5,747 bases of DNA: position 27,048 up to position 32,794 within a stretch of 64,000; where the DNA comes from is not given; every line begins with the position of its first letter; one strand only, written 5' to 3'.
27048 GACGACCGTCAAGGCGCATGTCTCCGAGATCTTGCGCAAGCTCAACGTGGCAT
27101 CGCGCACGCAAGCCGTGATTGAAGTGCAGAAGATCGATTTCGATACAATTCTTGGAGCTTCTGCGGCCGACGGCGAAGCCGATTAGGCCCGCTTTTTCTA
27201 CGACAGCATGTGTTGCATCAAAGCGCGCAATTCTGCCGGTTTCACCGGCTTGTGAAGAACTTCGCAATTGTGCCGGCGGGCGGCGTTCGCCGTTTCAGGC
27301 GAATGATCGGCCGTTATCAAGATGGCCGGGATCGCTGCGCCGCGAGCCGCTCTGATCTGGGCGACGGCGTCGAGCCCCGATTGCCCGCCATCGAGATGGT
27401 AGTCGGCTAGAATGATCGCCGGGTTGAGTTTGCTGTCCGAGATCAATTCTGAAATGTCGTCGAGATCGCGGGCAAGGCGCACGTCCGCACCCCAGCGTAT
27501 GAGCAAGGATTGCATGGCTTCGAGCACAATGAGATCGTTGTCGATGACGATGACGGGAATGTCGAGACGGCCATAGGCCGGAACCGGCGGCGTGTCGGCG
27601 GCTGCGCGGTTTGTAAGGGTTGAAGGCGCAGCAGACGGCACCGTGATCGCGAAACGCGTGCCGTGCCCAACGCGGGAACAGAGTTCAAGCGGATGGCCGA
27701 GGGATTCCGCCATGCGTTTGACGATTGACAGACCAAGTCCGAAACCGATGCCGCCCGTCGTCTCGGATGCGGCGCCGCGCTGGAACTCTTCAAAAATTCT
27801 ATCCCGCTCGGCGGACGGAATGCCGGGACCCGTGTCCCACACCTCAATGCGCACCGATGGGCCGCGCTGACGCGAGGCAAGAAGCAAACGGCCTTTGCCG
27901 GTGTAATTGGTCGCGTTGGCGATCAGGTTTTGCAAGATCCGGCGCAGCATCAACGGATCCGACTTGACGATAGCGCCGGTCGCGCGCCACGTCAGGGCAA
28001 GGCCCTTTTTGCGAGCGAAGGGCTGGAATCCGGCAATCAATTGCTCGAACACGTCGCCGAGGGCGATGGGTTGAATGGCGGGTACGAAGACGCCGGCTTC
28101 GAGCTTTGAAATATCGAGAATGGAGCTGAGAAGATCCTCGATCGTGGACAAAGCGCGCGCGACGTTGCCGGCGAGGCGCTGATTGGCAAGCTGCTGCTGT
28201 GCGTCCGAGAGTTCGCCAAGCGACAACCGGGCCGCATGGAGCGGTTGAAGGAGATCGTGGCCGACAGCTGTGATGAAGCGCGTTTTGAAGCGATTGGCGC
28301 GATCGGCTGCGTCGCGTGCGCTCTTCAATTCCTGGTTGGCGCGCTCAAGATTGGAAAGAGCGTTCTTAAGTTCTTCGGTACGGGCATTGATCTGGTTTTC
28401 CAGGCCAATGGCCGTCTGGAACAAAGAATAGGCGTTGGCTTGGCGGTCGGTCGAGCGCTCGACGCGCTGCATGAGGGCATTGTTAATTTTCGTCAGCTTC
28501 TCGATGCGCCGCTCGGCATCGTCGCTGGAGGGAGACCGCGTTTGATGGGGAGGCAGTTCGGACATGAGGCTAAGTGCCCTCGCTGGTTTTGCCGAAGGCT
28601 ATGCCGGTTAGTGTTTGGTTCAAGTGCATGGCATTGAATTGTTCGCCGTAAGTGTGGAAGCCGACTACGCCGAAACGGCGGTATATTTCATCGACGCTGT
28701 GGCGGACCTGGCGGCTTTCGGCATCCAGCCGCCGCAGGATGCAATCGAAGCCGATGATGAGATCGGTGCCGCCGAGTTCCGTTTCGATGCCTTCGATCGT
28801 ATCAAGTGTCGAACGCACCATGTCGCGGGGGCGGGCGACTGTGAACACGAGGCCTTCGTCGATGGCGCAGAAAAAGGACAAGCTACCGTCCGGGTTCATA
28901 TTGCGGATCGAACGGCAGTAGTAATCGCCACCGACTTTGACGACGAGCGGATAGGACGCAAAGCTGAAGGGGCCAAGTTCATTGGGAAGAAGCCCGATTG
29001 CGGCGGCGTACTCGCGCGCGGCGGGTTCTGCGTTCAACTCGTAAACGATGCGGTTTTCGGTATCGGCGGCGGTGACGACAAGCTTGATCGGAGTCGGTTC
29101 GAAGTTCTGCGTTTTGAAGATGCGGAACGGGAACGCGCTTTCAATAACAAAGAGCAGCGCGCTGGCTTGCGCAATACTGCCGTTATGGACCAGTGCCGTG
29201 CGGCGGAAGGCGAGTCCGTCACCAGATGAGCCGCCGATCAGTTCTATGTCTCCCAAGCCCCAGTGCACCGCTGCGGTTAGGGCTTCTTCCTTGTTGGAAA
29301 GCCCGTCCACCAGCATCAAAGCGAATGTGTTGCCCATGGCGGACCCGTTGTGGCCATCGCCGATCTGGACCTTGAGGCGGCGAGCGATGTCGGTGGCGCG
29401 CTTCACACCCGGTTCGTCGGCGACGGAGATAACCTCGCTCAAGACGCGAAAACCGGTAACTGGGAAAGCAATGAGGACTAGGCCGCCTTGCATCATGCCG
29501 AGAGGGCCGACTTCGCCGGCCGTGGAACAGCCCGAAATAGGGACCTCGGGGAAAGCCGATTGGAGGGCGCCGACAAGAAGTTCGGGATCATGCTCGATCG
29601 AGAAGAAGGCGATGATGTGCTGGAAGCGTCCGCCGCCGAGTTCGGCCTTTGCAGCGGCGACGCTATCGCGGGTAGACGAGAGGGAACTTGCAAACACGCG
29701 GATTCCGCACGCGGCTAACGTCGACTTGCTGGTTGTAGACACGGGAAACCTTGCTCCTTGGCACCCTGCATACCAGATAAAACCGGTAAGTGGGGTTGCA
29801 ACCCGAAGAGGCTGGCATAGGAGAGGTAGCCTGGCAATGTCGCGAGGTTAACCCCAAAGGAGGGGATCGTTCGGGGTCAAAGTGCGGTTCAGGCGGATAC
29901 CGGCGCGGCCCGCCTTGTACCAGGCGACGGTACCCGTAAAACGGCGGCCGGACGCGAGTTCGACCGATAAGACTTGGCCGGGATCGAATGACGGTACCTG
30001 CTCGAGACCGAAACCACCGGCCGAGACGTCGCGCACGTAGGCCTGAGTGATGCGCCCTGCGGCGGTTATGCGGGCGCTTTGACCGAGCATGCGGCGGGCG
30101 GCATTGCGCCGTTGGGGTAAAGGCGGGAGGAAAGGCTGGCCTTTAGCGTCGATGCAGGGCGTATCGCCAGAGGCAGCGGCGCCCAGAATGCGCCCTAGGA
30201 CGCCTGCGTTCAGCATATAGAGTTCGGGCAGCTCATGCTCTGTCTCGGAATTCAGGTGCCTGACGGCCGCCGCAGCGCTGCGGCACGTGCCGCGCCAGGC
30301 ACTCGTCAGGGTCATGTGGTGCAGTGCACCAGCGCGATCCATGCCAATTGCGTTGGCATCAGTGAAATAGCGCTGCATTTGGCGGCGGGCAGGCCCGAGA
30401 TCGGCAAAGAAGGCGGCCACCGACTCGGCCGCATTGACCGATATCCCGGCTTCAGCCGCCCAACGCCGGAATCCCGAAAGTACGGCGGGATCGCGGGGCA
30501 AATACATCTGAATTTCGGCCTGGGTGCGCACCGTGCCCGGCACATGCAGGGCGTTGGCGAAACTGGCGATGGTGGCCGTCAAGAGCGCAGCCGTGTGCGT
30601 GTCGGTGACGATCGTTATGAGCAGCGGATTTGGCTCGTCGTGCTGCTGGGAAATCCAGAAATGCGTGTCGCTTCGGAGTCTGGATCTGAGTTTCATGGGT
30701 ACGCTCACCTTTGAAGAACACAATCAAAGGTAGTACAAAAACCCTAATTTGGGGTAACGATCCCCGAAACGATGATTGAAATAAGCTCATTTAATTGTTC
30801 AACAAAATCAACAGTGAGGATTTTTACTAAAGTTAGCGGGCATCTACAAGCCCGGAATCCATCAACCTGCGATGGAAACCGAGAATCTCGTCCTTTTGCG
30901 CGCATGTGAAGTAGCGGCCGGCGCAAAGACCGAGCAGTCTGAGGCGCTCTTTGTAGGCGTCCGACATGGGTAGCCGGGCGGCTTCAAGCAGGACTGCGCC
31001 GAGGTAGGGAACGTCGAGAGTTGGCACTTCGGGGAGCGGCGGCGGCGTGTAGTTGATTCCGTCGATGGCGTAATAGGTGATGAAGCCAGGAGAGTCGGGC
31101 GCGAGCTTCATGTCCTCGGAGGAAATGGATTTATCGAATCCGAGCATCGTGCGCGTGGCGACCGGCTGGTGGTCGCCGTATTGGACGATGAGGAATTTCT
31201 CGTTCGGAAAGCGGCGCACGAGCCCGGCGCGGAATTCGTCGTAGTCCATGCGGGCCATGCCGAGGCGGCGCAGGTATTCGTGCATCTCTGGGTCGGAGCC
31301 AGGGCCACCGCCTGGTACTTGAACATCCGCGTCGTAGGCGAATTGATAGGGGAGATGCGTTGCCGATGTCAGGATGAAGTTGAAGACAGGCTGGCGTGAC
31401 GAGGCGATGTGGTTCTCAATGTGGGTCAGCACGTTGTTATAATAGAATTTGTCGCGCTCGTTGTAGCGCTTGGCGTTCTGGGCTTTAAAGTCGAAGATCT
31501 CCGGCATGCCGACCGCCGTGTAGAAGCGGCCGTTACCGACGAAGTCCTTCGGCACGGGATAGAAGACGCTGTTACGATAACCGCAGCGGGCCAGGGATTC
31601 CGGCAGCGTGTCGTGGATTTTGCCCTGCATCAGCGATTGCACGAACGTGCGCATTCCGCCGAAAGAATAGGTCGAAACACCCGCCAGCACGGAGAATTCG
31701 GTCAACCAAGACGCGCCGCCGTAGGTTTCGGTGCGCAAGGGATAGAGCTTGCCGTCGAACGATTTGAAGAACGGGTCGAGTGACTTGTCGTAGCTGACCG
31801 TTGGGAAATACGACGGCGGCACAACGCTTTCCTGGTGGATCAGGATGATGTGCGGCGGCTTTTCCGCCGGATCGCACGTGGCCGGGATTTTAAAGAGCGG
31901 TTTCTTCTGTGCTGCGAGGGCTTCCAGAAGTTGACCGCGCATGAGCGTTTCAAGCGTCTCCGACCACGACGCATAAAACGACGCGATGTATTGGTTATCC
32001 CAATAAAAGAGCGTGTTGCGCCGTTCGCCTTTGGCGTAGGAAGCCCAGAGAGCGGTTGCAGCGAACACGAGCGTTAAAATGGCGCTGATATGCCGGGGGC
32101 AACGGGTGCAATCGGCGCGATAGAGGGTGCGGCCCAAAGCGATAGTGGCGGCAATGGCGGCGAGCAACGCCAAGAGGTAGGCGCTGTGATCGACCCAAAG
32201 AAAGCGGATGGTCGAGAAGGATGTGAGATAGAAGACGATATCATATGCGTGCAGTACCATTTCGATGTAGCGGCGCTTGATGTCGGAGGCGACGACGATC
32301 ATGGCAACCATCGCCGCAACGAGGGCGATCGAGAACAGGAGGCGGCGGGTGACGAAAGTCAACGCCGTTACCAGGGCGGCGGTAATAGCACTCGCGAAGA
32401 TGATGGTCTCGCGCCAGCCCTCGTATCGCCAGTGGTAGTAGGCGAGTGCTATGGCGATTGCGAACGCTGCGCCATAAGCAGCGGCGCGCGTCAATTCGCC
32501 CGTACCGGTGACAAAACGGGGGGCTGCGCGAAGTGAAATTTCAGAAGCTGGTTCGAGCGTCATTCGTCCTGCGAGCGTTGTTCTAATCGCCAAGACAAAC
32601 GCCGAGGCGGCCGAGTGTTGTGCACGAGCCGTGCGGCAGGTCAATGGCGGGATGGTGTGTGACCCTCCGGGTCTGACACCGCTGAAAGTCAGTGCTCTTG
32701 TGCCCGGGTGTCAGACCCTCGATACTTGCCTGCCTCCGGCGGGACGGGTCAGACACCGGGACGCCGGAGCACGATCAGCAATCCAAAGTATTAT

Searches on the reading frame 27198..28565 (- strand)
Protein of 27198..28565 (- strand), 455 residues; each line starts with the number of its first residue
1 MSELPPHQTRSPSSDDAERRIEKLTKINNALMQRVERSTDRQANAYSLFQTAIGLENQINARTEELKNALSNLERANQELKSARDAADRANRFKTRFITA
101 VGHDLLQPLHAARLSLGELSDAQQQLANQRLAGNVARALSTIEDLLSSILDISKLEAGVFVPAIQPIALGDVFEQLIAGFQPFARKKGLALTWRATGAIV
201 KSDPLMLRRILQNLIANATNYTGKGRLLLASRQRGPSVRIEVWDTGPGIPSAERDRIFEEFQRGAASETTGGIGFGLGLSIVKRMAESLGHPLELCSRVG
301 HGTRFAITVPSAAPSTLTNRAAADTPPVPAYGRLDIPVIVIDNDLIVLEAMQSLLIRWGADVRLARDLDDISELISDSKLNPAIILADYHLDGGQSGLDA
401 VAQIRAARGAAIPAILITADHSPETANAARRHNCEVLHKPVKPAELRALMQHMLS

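Call 68: search_protein_families(library=pfam, proteins=[window:27198-28565:-], max_evalue=0.000001)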
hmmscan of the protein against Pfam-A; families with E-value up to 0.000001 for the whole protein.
window:27198-28565:- (455 aa): 3 families
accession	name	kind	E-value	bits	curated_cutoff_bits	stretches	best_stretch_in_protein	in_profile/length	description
PF02518.31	HATPase_c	-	1.8e-23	83.5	26.4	1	203-311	2-109/111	Histidine kinase-, DNA gyrase B-, and HSP90-like ATPase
PF00072.30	Response_reg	-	1.2e-11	45.1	30.2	1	338-449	1-109/111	Response regulator receiver domain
PF00512.31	HisKA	-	1.5e-07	31.8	26.9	1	94-158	2-66/66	His Kinase A (phospho-acceptor) domain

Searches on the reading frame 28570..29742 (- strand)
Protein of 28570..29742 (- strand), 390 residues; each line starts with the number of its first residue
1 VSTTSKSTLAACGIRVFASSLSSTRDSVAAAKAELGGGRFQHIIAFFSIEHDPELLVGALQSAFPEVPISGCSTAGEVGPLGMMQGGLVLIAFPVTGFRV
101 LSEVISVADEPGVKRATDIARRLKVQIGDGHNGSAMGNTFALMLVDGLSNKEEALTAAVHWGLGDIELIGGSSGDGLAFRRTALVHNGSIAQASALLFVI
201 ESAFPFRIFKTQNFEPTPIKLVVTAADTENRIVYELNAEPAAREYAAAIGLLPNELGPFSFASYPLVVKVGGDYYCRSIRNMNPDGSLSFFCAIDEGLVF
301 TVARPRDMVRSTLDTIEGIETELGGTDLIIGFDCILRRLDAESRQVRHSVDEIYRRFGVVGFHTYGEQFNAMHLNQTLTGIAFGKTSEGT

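Call 68: search_protein_families(library=pfam, proteins=[window:28570-29742:-], max_evalue=0.000001)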
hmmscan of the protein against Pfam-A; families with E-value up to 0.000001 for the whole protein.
window:28570-29742:- (390 aa): 2 families
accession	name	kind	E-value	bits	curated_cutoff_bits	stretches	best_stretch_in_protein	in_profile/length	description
PF08495.15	FIST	-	3.1e-41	141.8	23.2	1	43-239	3-189/189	FIST N domain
PF10442.14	FIST_C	-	1.5e-20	74.1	28.5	1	241-370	1-131/131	FIST C domain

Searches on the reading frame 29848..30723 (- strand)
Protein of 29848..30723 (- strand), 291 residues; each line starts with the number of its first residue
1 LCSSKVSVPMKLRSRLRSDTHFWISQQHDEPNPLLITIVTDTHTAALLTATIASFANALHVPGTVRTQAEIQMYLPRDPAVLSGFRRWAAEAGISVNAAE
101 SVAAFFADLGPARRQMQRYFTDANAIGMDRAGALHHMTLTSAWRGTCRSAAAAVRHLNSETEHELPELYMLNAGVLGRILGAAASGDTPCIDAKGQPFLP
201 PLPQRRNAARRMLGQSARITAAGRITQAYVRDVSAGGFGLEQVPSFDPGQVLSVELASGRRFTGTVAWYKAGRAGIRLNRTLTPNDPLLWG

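Call 68: search_protein_families(library=pfam, proteins=[window:29848-30723:-], max_evalue=0.000001)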
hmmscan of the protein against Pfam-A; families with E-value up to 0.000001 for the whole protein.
window:29848-30723:- (291 aa): 1 family
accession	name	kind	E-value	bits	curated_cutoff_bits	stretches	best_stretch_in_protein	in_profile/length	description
PF07238.19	PilZ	-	1.5e-07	32.1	22.5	1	204-281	1-87/102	PilZ domain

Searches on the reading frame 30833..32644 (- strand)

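Call 68: search_protein_families(library=pfam, proteins=[window:30833-32644:-], max_evalue=0.000001)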
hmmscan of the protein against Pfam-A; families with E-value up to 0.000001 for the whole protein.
window:30833-32644:- (603 aa): 1 family
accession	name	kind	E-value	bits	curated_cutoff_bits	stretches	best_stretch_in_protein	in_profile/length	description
PF00884.28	Sulfatase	-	1.7e-09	37.8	25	1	307-495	42-244/301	Sulfatase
